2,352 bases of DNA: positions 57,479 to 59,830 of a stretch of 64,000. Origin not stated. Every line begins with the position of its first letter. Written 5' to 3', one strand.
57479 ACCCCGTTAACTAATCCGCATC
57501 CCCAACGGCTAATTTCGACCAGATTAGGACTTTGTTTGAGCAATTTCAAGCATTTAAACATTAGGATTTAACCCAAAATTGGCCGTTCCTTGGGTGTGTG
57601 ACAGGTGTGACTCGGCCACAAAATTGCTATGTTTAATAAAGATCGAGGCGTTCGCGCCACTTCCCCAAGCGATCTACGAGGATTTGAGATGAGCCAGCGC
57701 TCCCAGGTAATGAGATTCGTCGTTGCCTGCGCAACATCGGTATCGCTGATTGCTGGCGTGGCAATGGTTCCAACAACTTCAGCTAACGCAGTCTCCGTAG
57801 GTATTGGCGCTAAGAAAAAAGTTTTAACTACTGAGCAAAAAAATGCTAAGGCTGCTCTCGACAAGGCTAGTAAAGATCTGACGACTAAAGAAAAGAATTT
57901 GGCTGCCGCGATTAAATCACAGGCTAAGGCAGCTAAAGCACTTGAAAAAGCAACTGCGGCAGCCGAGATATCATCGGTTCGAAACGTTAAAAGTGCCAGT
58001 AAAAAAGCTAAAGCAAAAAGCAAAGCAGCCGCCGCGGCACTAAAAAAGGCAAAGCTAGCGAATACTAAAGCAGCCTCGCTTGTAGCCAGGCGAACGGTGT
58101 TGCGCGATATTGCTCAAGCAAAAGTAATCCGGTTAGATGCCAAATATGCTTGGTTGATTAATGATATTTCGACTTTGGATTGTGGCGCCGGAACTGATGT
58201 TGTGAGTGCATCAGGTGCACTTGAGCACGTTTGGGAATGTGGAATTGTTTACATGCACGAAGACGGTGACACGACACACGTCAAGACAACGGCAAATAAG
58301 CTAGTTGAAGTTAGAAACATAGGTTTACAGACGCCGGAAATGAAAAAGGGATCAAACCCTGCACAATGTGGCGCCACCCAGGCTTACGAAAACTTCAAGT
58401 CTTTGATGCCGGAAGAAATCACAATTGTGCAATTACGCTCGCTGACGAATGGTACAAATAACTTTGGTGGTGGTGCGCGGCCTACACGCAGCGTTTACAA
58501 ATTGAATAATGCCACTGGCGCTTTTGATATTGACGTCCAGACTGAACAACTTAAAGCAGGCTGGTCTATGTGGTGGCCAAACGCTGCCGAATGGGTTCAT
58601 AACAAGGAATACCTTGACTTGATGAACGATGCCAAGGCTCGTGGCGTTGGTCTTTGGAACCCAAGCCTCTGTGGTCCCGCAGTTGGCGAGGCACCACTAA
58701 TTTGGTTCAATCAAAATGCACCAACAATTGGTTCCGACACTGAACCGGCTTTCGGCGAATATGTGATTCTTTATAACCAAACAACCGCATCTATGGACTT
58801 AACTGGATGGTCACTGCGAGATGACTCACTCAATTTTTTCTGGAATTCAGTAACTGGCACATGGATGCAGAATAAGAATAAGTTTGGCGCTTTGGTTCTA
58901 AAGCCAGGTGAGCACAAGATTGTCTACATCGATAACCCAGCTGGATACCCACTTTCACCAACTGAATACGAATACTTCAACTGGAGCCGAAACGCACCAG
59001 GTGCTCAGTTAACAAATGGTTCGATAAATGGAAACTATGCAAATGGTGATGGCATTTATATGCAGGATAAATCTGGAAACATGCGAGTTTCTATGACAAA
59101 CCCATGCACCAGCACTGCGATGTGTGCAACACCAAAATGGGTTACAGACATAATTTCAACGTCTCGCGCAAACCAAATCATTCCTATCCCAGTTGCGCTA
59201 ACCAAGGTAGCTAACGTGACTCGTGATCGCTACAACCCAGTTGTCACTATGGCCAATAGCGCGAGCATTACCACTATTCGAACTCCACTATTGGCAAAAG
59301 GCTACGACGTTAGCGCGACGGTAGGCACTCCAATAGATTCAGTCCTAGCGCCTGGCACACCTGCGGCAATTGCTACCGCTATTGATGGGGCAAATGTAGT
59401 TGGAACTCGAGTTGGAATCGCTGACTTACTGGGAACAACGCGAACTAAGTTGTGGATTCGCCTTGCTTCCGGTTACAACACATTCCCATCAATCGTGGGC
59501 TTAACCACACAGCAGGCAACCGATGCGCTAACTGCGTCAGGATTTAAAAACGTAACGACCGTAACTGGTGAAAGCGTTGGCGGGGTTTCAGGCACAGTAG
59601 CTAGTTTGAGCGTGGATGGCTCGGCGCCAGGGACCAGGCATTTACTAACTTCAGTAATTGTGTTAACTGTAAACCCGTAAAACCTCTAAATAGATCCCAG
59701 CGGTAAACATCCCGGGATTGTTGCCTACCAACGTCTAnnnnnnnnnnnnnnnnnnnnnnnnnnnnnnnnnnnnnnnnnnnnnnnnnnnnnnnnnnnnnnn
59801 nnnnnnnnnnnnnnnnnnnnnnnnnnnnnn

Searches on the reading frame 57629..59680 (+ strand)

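Call 61: search_protein_families(library=pfam, proteins=[window:57629-59680:+], max_evalue=0.01)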
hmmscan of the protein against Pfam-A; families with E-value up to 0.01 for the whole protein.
window:57629-59680:+ (683 aa): 2 families
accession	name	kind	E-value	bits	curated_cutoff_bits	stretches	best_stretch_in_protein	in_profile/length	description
PF00932.25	LTD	-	1.7e-08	35.2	34.3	1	371-485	22-101/109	Lamin Tail Domain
PF03793.24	PASTA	-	0.0026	18.1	23.2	0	620-663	4-47/64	PASTA domain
